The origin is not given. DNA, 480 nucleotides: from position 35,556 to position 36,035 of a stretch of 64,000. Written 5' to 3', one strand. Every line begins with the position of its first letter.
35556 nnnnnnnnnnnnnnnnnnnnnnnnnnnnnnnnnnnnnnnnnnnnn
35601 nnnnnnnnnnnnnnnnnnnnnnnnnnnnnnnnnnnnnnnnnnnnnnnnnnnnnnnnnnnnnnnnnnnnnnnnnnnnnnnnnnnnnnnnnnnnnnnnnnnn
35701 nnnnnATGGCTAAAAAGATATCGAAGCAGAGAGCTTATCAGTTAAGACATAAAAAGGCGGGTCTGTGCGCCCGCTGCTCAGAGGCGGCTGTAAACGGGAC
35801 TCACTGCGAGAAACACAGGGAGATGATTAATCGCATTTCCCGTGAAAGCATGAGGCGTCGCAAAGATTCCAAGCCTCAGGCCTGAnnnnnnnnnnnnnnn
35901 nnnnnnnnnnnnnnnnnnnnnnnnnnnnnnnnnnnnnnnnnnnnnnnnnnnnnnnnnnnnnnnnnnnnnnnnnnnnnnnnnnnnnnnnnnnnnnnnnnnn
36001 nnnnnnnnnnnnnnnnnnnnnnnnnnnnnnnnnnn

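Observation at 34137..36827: Accessory-looking 2.7-kb interval bounded by two inverted MITE copies, containing a roughly 650-bp ORF-free segment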

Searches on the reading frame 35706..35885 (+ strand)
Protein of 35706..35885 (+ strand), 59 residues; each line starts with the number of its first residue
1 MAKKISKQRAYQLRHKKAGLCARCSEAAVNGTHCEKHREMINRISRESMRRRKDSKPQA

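Call 5: search_protein_families(library=pfam, proteins=[window:35706-35885:+], max_evalue=0.1)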
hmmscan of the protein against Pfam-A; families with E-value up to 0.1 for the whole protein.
window:35706-35885:+ (59 aa): 1 family
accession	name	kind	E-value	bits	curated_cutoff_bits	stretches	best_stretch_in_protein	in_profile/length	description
PF05528.17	Acc5b_avian_CoV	-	0.035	14.4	27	1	17-58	36-77/82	Accessory protein 5b, avian coronavirus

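Call 50: search_protein_families(library=ncbifam, proteins=[window:35706-35885:+], max_evalue=0.1)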
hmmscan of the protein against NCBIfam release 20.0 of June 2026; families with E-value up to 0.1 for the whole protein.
window:35706-35885:+ (59 aa): 0 families

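Call 62: search_protein_representatives(protein=window:35706-35885:+)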
Query: 59 residues. Proteins with E-value up to 0.001 (for the whole library): 270; up to 1e-10: 4; up to 1e-30: 0. The best 150 are listed.
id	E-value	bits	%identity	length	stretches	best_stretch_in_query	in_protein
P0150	1.2e-20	87.5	76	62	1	4-58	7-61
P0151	2.4e-13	64.8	41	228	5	6-43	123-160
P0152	6.5e-13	63.5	37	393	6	2-41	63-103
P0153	2.4e-11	58.7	39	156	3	6-54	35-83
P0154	1.7e-10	56.0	57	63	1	2-54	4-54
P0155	3.1e-10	55.2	59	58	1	3-53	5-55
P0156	3.5e-10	55.1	43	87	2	3-52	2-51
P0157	5.3e-10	54.5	42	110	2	3-42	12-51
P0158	1.6e-09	53.0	43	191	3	4-53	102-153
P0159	2.0e-09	52.7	39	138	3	4-56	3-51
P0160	5.6e-09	51.3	43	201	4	8-46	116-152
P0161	2.7e-08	49.2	49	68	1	2-54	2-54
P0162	6.3e-08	48.0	52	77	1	5-50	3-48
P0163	6.6e-08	48.0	53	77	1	4-56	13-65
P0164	9.5e-08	47.5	40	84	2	6-52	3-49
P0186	1.6e-06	43.6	37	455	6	4-53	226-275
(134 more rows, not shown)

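Call 65: search_protein_families(library=pfam, proteins=[P0151, P0152, P0153, P0150, P0186], max_evalue=0.01)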
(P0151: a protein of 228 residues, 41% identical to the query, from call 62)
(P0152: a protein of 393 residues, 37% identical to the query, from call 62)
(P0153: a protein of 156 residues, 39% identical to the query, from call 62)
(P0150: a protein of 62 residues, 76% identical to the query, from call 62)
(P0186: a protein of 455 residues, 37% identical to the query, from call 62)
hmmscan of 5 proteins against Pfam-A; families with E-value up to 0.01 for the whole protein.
P0151 (228 aa): 3 families
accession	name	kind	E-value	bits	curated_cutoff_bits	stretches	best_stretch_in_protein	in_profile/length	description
PF08879.15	WRC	-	2e-08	34.2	28.6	0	88-127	2-41/43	WRC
PF05191.20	ADK_lid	-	7.9e-05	22.9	26.6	0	15-29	16-30/36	Adenylate kinase, active site lid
PF12773.13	DZR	-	0.00086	19.9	27.3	0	189-208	26-44/45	Double zinc ribbon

P0152 (393 aa): 1 family
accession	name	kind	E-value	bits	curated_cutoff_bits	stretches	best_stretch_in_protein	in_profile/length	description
PF08879.15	WRC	-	1.2e-07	31.8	28.6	0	279-303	15-39/43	WRC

P0153 (156 aa): 0 families

P0150 (62 aa): 0 families

P0186 (455 aa): 2 families
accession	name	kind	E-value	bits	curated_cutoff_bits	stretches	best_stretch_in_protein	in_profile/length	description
PF08879.15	WRC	-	6.2e-16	58.3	28.6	2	135-160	16-41/43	WRC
PF13891.11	zf-C3Hc3H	-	1.8e-07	31.8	27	0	20-73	6-61/62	Potential DNA-binding domain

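Call 67: search_protein_families(library=padloc, proteins=[window:35706-35885:+], max_evalue=0.01)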
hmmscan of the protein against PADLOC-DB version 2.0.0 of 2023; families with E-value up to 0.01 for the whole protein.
window:35706-35885:+ (59 aa): 0 families

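Call 68: search_protein_families(library=phrogs, proteins=[window:35706-35885:+], max_evalue=0.01)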
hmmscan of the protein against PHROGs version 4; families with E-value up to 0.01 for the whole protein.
window:35706-35885:+ (59 aa): 0 families
